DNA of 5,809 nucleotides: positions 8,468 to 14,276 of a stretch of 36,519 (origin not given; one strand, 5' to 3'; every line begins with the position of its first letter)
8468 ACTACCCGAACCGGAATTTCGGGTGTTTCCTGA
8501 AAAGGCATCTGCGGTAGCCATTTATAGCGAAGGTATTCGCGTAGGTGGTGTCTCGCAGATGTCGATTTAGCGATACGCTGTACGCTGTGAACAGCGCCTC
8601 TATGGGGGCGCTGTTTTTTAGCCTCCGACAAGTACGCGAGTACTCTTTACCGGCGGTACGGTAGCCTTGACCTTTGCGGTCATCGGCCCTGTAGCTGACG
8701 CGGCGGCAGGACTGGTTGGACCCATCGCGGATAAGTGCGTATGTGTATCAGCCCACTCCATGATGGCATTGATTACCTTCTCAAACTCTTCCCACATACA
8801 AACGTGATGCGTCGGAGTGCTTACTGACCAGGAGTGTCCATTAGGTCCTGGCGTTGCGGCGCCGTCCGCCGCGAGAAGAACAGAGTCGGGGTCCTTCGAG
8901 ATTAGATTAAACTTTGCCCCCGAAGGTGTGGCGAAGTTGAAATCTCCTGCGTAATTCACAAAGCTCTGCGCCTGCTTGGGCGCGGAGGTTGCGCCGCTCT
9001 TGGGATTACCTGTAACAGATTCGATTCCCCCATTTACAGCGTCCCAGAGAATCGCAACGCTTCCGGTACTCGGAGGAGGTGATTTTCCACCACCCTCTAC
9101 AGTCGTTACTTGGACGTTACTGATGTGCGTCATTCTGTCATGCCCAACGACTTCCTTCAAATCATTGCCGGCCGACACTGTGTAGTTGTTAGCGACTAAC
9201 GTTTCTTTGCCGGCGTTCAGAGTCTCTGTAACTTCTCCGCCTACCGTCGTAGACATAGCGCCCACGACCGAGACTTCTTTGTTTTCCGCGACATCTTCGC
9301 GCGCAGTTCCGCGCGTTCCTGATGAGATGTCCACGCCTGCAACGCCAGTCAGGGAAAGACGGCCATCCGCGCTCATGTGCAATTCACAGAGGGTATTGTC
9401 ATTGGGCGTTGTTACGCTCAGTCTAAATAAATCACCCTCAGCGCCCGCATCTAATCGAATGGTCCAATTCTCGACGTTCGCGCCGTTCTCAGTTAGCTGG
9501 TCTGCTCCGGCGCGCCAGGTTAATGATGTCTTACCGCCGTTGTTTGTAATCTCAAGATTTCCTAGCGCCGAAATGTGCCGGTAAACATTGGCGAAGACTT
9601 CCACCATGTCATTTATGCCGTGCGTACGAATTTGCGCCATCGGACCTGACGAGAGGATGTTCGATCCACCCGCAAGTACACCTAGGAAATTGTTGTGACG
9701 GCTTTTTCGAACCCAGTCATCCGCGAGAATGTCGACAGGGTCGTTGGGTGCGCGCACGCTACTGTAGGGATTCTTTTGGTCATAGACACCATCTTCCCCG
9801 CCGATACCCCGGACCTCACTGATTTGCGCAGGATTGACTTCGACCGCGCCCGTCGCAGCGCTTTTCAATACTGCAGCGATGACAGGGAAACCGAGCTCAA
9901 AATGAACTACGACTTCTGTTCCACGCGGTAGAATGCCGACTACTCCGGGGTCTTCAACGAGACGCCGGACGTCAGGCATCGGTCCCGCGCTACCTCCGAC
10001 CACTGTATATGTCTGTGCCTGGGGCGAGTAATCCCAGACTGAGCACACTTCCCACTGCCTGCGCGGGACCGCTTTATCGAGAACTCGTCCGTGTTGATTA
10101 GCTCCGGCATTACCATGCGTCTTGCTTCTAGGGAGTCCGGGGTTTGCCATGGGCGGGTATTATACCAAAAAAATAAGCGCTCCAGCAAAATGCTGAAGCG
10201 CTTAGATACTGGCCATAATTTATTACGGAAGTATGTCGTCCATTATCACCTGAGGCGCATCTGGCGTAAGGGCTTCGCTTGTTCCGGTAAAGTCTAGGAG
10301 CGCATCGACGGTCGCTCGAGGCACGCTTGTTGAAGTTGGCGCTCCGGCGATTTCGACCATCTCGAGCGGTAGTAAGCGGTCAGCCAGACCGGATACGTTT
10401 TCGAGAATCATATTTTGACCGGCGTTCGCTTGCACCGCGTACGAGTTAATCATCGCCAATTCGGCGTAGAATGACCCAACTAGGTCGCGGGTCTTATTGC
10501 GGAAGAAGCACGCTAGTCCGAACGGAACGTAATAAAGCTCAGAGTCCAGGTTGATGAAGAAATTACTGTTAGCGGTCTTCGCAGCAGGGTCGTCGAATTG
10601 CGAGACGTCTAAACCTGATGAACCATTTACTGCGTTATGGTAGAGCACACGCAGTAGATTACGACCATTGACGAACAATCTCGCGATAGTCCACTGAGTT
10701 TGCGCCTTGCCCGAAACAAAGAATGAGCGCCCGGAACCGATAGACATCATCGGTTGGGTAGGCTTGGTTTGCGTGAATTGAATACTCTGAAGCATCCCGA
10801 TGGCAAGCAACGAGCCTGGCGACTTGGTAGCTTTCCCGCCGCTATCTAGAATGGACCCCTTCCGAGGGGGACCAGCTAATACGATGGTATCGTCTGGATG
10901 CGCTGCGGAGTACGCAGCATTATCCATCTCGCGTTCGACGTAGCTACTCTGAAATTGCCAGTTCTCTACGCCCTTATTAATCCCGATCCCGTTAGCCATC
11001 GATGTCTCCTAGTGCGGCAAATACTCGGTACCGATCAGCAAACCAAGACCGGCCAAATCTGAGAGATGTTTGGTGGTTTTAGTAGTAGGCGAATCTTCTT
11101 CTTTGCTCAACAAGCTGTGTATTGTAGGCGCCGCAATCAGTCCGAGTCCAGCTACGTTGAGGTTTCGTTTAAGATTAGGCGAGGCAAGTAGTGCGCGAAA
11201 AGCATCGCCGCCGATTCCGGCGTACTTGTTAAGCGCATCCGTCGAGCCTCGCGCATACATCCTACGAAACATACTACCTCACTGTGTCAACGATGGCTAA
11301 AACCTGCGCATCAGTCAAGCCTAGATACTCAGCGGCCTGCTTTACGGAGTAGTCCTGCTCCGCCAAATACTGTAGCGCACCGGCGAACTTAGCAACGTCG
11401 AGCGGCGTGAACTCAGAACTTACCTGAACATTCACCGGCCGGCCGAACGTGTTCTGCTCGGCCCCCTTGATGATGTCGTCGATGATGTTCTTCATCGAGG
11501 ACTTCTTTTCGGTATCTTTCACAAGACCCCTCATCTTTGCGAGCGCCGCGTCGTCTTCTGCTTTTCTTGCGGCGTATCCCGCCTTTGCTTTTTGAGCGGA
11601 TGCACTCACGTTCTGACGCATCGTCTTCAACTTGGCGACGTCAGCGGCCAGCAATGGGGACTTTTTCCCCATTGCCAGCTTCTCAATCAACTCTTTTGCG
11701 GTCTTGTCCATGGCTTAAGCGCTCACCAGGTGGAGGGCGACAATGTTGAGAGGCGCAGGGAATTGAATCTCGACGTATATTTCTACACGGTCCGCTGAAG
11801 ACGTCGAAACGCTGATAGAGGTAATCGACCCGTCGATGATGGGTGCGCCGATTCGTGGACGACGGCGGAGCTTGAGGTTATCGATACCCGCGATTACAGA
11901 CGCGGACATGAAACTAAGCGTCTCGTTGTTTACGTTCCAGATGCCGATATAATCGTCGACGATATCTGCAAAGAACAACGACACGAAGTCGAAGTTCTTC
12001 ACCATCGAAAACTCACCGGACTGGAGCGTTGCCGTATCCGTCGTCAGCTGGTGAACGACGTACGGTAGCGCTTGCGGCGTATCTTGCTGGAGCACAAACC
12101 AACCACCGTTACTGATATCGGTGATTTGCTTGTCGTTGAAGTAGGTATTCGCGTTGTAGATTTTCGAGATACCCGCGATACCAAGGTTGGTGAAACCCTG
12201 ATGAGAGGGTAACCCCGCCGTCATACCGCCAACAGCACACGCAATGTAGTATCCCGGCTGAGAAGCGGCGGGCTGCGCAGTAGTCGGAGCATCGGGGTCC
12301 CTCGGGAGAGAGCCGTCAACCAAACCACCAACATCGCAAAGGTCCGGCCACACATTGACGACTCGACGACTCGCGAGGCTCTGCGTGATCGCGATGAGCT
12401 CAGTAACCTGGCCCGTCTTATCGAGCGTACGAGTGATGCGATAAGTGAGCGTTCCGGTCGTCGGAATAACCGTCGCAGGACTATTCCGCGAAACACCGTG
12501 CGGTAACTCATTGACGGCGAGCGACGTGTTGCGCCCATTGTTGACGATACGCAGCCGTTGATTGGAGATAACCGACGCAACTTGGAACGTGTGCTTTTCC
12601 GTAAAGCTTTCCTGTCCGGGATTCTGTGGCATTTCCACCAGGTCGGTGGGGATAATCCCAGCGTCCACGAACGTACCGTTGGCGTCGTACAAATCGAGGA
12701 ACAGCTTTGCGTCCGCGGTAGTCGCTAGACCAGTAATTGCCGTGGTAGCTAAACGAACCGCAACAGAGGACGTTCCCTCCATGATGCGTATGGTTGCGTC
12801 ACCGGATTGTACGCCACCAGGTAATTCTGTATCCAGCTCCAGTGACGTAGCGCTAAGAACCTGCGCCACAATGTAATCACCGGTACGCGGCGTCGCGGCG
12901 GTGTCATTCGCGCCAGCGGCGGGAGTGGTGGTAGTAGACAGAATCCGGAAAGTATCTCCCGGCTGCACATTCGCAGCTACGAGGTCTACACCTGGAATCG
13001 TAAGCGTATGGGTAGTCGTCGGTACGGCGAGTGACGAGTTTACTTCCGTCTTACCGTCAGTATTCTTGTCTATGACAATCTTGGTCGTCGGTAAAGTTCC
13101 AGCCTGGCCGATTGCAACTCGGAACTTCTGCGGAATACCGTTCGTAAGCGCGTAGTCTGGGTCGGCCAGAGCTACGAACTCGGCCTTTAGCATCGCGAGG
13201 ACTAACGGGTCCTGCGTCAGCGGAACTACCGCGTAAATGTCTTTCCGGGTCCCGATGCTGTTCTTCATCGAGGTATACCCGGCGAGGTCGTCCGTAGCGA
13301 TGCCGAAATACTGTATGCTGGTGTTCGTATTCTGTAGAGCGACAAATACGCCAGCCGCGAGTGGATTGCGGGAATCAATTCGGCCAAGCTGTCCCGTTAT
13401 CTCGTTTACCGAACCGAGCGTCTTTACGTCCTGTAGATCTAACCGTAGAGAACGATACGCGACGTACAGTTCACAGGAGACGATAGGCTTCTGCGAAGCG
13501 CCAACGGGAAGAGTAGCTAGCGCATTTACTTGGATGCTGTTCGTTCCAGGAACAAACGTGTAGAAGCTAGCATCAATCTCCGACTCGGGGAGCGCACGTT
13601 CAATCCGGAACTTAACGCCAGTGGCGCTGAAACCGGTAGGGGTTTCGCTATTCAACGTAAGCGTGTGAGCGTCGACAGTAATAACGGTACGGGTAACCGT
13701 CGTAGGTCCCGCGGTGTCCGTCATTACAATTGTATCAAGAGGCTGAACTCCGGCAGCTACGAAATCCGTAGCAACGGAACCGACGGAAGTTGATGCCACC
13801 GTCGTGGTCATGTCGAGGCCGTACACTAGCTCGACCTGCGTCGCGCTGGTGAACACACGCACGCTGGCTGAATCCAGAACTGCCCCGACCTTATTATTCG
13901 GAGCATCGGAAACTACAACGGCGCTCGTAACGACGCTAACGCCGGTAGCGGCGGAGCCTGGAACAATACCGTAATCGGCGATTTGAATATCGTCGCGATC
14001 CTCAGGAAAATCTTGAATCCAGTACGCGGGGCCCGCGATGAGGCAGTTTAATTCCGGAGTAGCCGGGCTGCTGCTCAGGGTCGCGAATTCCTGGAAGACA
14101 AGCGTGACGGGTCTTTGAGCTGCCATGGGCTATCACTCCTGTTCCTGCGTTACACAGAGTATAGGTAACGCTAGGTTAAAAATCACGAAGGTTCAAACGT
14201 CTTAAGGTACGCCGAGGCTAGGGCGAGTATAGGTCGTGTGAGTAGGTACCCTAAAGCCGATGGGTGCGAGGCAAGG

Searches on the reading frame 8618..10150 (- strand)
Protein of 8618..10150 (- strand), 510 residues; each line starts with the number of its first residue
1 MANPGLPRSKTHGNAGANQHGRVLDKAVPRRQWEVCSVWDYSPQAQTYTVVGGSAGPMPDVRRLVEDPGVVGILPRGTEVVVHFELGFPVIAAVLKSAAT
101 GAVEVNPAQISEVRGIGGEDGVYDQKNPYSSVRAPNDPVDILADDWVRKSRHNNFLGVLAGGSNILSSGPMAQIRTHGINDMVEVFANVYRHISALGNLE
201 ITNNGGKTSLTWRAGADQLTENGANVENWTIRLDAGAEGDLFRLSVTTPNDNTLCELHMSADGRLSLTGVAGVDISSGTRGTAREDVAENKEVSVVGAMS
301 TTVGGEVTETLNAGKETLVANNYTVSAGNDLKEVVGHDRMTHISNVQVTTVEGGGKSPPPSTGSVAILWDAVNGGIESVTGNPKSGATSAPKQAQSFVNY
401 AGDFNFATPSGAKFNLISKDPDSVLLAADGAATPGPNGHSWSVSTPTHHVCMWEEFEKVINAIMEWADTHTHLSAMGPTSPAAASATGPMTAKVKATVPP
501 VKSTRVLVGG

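Call 7: search_protein_families(library=pfam, proteins=[window:8618-10150:-], max_evalue=1)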
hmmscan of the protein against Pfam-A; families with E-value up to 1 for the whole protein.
window:8618-10150:- (510 aa): 1 family
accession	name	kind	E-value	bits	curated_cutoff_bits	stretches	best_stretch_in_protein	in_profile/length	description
PF22178.3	Gp5_trimer_C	-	0.03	14.9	30.9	1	283-328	60-105/112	Bacteriophage T4 gp5 C-terminal trimerisation domain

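Call 8: search_protein_families(library=phrogs, proteins=[window:8618-10150:-], max_evalue=1)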
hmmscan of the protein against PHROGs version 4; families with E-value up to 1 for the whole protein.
window:8618-10150:- (510 aa): 0 families

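Call 67: search_protein_families(library=ncbifam, proteins=[window:8618-10150:-], max_evalue=1)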
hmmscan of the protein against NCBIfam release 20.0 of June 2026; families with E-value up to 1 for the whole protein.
window:8618-10150:- (510 aa): 0 families

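Call 69: search_dna_similar(query=window:8618-10150:-, collection=phages, mode=protein, max_evalue=0.001, max_rows=15)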
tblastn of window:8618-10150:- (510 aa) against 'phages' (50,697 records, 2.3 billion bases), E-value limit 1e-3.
No match.

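Call 103: search_solved_structures(query=window:8618-10147:-, max_evalue=1)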
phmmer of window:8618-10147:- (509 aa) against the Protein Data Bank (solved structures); distinct sequences matched with E-value up to 1: 0.

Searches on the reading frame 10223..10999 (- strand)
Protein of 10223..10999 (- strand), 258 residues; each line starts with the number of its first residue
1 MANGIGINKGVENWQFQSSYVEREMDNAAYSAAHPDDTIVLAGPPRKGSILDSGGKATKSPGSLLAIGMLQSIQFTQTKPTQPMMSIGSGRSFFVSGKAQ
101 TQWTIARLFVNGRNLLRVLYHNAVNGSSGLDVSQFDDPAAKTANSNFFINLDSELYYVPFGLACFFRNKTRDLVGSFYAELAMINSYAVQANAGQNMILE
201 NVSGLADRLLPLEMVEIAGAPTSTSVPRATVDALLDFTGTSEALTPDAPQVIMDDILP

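Call 7: search_protein_families(library=pfam, proteins=[window:10223-10999:-], max_evalue=1)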
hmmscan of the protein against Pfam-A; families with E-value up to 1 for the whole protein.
window:10223-10999:- (258 aa): 0 families

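Call 8: search_protein_families(library=phrogs, proteins=[window:10223-10999:-], max_evalue=1)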
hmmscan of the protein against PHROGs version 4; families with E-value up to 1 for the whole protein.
window:10223-10999:- (258 aa): 0 families

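Call 67: search_protein_families(library=ncbifam, proteins=[window:10223-10999:-], max_evalue=1)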
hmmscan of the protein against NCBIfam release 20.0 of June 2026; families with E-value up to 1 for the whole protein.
window:10223-10999:- (258 aa): 1 family
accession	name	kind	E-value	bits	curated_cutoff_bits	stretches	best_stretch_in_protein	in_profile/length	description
NF003626.0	PRK05265.1-4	equivalog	0.036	13.3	222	1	128-223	129-224/246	pyridoxine 5'-phosphate synthase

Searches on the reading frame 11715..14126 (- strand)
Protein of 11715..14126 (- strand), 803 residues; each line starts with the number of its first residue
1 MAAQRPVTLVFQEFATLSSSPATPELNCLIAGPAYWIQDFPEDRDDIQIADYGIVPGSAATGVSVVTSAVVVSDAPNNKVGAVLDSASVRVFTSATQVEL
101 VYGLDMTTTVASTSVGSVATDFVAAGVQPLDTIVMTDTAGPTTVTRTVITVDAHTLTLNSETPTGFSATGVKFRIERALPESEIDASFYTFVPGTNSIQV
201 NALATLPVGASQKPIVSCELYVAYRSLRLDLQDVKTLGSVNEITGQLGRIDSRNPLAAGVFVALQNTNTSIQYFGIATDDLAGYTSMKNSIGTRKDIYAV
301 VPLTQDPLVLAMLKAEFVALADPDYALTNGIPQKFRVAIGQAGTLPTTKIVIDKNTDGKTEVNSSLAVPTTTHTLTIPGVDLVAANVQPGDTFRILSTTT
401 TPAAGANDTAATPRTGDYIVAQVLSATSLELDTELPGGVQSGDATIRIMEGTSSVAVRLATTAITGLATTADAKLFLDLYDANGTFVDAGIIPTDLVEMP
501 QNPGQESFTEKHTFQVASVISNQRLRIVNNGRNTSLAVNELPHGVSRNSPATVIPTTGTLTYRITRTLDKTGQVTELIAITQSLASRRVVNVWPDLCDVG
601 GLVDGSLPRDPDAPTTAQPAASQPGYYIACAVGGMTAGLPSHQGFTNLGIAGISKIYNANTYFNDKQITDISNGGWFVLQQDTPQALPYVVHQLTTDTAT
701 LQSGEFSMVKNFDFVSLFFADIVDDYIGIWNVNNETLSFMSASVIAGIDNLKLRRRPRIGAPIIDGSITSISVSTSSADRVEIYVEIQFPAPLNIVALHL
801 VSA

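Call 9: search_protein_families(library=pfam, proteins=[window:11715-14126:-], max_evalue=0.01)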
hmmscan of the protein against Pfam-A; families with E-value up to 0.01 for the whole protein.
window:11715-14126:- (803 aa): 0 families

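Call 53: search_protein_families(library=phrogs, proteins=[window:11715-14126:-], max_evalue=0.01)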
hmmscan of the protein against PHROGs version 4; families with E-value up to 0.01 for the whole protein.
window:11715-14126:- (803 aa): 0 families

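Call 67: search_protein_families(library=ncbifam, proteins=[window:11715-14126:-], max_evalue=1)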
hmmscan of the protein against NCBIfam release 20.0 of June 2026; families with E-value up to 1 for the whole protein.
window:11715-14126:- (803 aa): 0 families

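Call 104: search_solved_structures(query=window:11715-14123:-, max_evalue=1)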
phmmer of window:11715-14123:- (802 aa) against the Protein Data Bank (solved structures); distinct sequences matched with E-value up to 1: 4.
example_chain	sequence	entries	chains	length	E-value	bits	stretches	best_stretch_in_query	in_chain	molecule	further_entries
4k3v_A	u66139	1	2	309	0.23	13.1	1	273-351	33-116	ABC superfamily ATP binding cassette transporter, binding protein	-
5hdq_A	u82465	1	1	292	0.25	13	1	275-351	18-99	ABC transporter substrate-binding protein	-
4nno_A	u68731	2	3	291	0.25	13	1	275-351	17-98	Lipoprotein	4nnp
4oxq_A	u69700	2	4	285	0.52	12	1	275-330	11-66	Manganese ABC transporter, periplasmic-binding protein SitA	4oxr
